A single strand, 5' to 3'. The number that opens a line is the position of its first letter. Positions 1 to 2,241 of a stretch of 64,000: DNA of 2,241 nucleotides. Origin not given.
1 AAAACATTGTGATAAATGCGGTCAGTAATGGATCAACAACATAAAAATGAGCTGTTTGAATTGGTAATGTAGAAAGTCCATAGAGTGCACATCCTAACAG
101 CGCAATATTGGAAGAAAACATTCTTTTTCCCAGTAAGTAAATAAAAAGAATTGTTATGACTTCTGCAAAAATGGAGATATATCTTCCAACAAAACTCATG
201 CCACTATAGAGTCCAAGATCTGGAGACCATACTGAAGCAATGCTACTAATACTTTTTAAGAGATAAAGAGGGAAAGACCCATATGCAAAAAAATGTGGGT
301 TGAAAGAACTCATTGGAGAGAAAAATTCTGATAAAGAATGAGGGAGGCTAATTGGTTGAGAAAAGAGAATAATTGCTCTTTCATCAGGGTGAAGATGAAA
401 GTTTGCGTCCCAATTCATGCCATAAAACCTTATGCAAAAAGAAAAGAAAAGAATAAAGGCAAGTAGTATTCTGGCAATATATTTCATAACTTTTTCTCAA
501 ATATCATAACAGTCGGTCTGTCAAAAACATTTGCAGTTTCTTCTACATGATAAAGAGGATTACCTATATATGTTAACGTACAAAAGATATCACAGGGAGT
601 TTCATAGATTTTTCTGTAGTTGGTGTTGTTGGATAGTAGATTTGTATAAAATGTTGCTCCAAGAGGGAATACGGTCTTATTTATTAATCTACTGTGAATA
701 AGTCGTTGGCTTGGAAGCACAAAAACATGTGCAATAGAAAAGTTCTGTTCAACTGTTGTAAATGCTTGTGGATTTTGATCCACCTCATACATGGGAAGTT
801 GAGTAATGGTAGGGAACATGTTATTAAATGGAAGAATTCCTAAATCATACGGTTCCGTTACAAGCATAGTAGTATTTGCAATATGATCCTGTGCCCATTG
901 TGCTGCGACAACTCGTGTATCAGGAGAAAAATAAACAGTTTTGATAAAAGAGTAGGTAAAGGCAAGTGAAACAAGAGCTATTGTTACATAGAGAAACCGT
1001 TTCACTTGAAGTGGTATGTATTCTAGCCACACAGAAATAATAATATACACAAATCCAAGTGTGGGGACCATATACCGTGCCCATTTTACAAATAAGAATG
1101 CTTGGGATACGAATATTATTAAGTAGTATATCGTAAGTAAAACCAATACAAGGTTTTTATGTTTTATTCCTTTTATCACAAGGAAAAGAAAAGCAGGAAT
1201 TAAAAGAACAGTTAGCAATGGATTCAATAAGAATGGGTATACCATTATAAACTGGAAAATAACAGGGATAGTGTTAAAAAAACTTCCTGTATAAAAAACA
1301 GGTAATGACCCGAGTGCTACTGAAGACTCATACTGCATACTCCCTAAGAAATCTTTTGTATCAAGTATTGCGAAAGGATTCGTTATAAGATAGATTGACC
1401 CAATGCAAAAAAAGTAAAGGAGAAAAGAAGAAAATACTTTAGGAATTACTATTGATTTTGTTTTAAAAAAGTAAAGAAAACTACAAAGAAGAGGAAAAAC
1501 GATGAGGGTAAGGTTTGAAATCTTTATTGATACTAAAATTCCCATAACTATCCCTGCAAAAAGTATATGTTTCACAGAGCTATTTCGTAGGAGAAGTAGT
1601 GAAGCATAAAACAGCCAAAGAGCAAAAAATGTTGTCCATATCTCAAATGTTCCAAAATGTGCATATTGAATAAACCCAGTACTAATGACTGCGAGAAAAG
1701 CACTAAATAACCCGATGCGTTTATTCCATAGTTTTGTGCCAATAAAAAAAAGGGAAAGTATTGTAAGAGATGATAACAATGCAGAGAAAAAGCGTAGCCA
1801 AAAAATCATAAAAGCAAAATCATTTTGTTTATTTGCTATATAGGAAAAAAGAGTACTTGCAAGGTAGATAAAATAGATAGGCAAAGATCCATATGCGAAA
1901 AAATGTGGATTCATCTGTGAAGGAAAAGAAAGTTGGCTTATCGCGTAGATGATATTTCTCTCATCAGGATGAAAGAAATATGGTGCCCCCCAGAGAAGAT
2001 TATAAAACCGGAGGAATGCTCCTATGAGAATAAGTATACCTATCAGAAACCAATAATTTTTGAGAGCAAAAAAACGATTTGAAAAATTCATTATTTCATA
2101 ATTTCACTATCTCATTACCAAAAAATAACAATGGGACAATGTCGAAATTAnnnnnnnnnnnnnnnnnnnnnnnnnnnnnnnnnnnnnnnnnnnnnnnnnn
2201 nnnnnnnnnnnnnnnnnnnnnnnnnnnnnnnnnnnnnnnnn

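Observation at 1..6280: A coupled minus-strand operon links pilus-assembly-like proteins, an LPPTG surface protein with a Thr/Pro linker, an FAD oxidoreductase and two PMT/ArnT-like GT-C glycosyltransferases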

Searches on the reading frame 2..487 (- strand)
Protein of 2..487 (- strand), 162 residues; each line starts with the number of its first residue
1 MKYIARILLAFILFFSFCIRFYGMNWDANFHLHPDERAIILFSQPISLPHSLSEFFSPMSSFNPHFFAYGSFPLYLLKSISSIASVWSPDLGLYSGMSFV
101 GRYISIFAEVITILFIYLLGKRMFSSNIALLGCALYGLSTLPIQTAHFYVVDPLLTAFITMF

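Call 4: search_protein_families(library=pfam, proteins=[window:2-487:-], max_evalue=0.1)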
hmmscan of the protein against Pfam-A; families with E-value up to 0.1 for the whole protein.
window:2-487:- (162 aa): 2 families
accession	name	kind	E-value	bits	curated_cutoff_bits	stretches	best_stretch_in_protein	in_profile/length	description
PF13231.12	PMT_2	-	5.2e-06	27.2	26.1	1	98-161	21-84/160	Dolichyl-phosphate-mannose-protein mannosyltransferase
PF21036.3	EryCIII-like_N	-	0.091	12.9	27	0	73-112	83-122/216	Erythromycin biosynthesis protein CIII-like, N-terminal domain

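Call 6: search_protein_families(library=ncbifam, proteins=[window:2-487:-], max_evalue=0.1)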
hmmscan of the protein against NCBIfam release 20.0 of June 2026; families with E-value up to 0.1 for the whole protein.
window:2-487:- (162 aa): 1 family
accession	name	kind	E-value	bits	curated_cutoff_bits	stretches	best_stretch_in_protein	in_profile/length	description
NF009784.2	PRK13279.1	equivalog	0.0067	15.1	567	1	96-160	78-143/539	lipid IV(A) 4-amino-4-deoxy-L-arabinosyltransferase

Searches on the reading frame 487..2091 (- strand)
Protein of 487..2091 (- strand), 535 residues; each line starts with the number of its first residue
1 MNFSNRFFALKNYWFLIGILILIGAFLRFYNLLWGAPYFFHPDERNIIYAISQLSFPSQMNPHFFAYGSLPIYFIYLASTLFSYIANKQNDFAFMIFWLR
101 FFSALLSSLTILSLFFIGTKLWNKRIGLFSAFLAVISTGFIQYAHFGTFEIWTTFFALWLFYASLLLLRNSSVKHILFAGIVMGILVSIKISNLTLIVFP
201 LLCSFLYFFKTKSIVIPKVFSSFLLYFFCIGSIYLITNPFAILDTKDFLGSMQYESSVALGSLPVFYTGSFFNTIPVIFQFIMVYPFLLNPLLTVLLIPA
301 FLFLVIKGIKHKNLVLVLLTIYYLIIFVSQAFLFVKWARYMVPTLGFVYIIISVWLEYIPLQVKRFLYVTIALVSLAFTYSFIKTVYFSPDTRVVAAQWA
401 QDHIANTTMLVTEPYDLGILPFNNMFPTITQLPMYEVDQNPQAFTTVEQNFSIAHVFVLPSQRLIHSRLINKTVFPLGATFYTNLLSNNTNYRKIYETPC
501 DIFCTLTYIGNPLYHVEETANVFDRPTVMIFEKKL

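Call 4: search_protein_families(library=pfam, proteins=[window:487-2091:-], max_evalue=0.1)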
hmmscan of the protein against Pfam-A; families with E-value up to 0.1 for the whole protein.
window:487-2091:- (535 aa): 1 family
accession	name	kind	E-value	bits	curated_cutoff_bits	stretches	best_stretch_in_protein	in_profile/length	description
PF13231.12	PMT_2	-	1e-06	29.5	26.1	1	96-227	21-151/160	Dolichyl-phosphate-mannose-protein mannosyltransferase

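Call 6: search_protein_families(library=ncbifam, proteins=[window:487-2091:-], max_evalue=0.1)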
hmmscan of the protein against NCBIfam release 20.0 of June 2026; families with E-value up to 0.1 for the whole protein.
window:487-2091:- (535 aa): 0 families

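Call 8: search_solved_structures(query=window:487-2091:-, max_evalue=10)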
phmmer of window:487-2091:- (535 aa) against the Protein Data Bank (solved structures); distinct sequences matched with E-value up to 10: 6.
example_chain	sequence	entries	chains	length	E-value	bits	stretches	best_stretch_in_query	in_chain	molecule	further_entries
5axk_A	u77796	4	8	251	0.93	11.7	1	37-164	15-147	tRNA(His)-5'-guanylyltransferase (Thg1) like protein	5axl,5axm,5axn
4imv_A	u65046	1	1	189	1.3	11.2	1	27-86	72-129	Ricin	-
3lc9_A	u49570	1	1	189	1.3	11.1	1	34-86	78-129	Ricin A chain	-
5sv3_B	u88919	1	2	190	1.4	11.1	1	29-85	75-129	Ricin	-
6obm_A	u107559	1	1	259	1.4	11.1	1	34-86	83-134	Ricin A chain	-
9g6k_LB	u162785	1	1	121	1.7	10.8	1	78-136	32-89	Putative ribosomal protein L20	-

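Call 34: find_homologous_proteins(query=window:487-2091:-, max_evalue=0.00001)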
Query window:487-2091:- (535 aa): 914 proteins with E <= 0.00001 among 8000 candidates; the best 120 are listed.
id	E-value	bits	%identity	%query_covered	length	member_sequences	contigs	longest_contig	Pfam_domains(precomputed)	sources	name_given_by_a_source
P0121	0.0e+0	1161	99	100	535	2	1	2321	PF13231.13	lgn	-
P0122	7.9e-203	693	61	98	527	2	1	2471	PF13231.13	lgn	-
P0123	4.6e-202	691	58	99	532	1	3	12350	PF13231.13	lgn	-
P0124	8.8e-202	690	61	95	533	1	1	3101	-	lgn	-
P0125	4.3e-195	668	58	95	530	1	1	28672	PF13231.13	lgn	-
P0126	1.7e-168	580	52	94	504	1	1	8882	PF13231.13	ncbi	ncbi:MAG TPA: glycosyltransferase family 39 protein [Patescibacteria group bacterium]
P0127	3.3e-155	536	49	95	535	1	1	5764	PF13231.13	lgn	-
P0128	6.4e-153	529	49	97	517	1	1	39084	PF13231.13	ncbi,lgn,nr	ncbi:MAG: glycosyltransferase family 39 protein [Candidatus Parcubacteria bacterium]|nr:glycosyltran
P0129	6.0e-151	522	49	97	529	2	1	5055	PF13231.13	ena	-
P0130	1.4e-150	521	48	98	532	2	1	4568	-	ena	-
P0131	6.2e-150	519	47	98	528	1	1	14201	PF13231.13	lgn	-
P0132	1.0e-149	518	49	96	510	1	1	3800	PF13231.13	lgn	-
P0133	1.4e-149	518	49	96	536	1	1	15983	-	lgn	-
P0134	4.4e-149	516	47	95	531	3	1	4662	PF13231.13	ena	-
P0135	4.8e-149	516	48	95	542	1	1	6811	PF13231.13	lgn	-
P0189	3.4e-140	487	46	96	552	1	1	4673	PF02366.25,PF13231.13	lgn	-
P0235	9.3e-137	475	45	93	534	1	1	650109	PF02366.25,PF13231.13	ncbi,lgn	-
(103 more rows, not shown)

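Call 43: predict_structure(alignment_id=A2)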
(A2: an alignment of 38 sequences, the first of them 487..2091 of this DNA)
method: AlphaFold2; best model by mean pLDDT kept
length: 535 residues; sequences in the alignment: 38
mean_pLDDT: 87.8   pTM: 0.90
mean pLDDT of the five models: 87.8, 87.7, 87.4, 86.8, 85.0
residues with pLDDT >= 90: 317; 70-90: 156; 50-70: 54; < 50: 8
segments of 3 or more residues with pLDDT < 50: 1-8
pLDDT, mean of each block of 10 residues (from residue 1): 45 90 94 63 81 90 75 95 96 90 96 98 96 96 85 97 97 98 95 92 93 85 97 93 85 74 60 75 89 97 98 96 92 68 96 98 96 97 86 90 94 75 86 89 93 93 83 90 92 93 86 63 77 92
secondary structure, 60 per line:
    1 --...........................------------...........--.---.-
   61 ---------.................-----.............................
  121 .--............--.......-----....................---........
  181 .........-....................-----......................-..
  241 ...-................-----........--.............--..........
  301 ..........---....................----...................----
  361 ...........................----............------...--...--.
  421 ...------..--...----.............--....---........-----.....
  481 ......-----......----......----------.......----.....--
elements in order: H3-29 H42-52 H70-86 H92-121 H124-135 H138-144 H150-169 H173-189 H191-210 H216-237 H239-243 H245-260 H266-273 H276-288 H291-310 H314-333 H338-356 H361-387 H392-403 E410-412 H420-423 H441-453 E456-459 H463-470 H476-486 E492-497 H502-507 H518-524 E529-533

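Call 46: fold_search(model_id=the predicted structure, library=pdb)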
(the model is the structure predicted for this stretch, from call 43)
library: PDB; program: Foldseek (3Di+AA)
matches with E <= 10: 153; with E <= 0.001: 26
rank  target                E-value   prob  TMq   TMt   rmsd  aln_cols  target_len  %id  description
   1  7e9s_A                7.5e-09  1.00  0.47  0.32  12.3       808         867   13  Archaeal oligosaccharyltransferase AglB from Archaeoglobus fulgidus in complex with an inhibitory peptide and a dolich (released 2021-09-08)
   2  3waj                  1.6e-08  1.00  0.46  0.33  13.9       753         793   14  Crystal structure of the Archaeoglobus fulgidus oligosaccharyltransferase (O29867_ARCFU) complex with Zn and sulfate (released 2013-10-30)
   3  3wak                  3.9e-08  1.00  0.46  0.31  14.5       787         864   13  Crystal structure of the Archaeoglobus fulgidus oligosaccharyltransferase (O29867_ARCFU) in the apo form (released 2013-10-30)
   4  8age_A                1.2e-07  1.00  0.49  0.42  13.0       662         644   14  Structure of yeast oligosaccharylransferase complex with acceptor peptide bound (released 2022-12-07)
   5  7oci_F                1.6e-07  1.00  0.46  0.41  12.7       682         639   13  Cryo-EM structure of yeast Ost6p containing oligosaccharyltransferase complex (released 2022-02-16)
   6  5gmy_A                1.8e-07  1.00  0.49  0.33  13.3       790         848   12  Crystal structure of the Archaeoglobus fulgidus oligosaccharyltransferase (O29867_ARCFU) tethered with an acceptor pep (released 2017-02-01)
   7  8b6l_I                2.7e-07  1.00  0.49  0.40  13.3       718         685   11  Subtomogram average of the human Sec61-TRAP-OSTA-translocon (released 2022-12-07)
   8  9n9j_I                3.7e-07  1.00  0.48  0.38  15.4       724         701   12  Structure of a GRP94 folding intermediate engaged with a CCDC134- and FKBP11-bound secretory translocon (released 2025-11-19)
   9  8agc_A                7.2e-07  1.00  0.50  0.41  12.1       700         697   13  Structure of yeast oligosaccharylransferase complex with lipid-linked oligosaccharide and non-acceptor peptide bound (released 2022-12-07)
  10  8agb_A                7.5e-07  1.00  0.50  0.43  14.1       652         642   13  Structure of yeast oligosaccharylransferase complex with lipid-linked oligosaccharide bound (released 2022-12-07)
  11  8pn9_A                7.8e-07  1.00  0.52  0.44  12.7       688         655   13  Structure of human oligosaccharyltransferase OST-A complex bound to NGI-1 (released 2024-05-08)
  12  6s7o_A                8.1e-07  1.00  0.51  0.43  12.9       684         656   13  Cryo-EM structure of human oligosaccharyltransferase complex OST-A (released 2019-12-18)
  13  6ezn_F                1.0e-06  1.00  0.45  0.39  13.5       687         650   12  Cryo-EM structure of the yeast oligosaccharyltransferase (OST) complex (released 2018-01-17)
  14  9s6t_A                1.1e-06  1.00  0.49  0.54   8.5       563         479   13  Ternary cryo-EM structure of chicken ALG12 with Dol25-PP-GlcNAc2Man7, Dol25-P-Man, and Fab (released 2026-03-18)
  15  6ftg_5                1.5e-06  1.00  0.46  0.39  15.2       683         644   12  Subtomogram average of OST-containing ribosome-translocon complexes from canine rough microsomal membranes (released 2018-03-21)
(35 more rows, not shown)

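Call 107: search_protein_families(library=pfam, alignment_id=A2, max_evalue=0.01)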
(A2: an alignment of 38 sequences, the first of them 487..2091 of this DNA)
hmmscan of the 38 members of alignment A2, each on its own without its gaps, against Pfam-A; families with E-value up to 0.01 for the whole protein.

A. member 1, window:487-2091:- (535 aa): 1 family
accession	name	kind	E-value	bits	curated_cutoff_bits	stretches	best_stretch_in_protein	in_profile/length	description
PF13231.12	PMT_2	-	1e-06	29.5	26.1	1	96-227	21-151/160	Dolichyl-phosphate-mannose-protein mannosyltransferase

B. families by the number of members that match (of 38 scanned): 4 families
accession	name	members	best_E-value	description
PF13231.12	PMT_2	37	8e-12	Dolichyl-phosphate-mannose-protein mannosyltransferase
PF02366.24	PMT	2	1.4e-07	Dolichyl-phosphate-mannose-protein mannosyltransferase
PF05743.18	UEV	1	0.0034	UEV domain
PF11028.14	TMEM260-like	1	0.0038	Protein O-mannosyl-transferase TMEM260-like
